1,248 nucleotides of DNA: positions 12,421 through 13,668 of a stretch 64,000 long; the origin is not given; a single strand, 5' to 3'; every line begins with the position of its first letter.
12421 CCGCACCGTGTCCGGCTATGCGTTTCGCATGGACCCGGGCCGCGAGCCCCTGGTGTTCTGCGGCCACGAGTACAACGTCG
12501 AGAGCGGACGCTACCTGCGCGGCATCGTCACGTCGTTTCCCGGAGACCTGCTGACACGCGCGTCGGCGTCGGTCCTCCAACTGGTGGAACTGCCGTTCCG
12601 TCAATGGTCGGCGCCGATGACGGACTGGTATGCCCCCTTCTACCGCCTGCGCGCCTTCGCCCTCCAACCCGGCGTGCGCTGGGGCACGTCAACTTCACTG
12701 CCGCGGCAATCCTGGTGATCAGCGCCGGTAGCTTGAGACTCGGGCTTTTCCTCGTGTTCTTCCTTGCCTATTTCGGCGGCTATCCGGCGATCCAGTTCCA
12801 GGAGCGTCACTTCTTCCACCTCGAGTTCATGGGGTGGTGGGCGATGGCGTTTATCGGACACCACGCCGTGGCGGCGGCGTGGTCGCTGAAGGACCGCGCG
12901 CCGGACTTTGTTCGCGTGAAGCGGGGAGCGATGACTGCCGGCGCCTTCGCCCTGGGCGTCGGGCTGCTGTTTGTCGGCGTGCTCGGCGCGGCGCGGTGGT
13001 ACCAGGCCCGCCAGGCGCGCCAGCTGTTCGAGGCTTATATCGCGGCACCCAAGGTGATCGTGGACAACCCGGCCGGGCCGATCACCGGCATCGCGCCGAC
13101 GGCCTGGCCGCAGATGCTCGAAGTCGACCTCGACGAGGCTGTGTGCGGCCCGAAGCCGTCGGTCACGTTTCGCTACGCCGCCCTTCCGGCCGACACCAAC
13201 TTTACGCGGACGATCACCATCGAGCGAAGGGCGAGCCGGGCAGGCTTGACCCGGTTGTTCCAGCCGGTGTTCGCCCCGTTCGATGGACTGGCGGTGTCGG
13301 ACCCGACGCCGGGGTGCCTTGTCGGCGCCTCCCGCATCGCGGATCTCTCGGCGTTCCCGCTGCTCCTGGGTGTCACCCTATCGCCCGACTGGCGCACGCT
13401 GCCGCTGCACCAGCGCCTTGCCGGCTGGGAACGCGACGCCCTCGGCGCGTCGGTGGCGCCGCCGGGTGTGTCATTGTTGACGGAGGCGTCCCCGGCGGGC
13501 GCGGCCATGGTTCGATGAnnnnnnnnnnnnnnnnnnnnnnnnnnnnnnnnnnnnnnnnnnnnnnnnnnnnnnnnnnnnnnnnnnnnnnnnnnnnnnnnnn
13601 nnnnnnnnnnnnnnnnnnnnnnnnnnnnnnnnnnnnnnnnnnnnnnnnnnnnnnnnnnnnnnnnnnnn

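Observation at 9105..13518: Five-copy family of large polytopic membrane proteins: candidate undescribed GT-C-like periplasmic glycosyltransferases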

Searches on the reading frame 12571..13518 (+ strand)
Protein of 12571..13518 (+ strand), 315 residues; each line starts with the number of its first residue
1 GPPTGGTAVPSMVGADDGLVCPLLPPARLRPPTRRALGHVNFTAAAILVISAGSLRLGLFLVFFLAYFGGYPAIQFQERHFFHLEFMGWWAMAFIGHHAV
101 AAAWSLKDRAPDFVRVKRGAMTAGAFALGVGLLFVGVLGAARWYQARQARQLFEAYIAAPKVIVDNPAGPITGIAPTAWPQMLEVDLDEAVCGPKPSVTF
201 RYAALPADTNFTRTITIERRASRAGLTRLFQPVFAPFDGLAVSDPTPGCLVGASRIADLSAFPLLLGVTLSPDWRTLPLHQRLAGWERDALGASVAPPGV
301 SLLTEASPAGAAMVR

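Call 7: search_protein_families(library=pfam, proteins=[window:12571-13518:+], max_evalue=1)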
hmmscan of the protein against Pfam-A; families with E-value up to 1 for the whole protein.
window:12571-13518:+ (315 aa): 1 family
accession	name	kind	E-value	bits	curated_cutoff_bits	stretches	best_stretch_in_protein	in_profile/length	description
PF22571.1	LiaI-LiaF-TM_PspC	-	0.46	10.7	27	1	44-89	34-81/142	PspC transmembrane region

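Call 8: search_protein_families(library=ncbifam, proteins=[window:12571-13518:+], max_evalue=1)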
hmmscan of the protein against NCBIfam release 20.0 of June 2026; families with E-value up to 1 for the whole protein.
window:12571-13518:+ (315 aa): 1 family
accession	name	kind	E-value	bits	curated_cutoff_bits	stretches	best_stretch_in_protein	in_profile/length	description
NF052375.1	antisigma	equivalog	0.34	10.9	100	1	117-164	83-128/217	anti-sigma factor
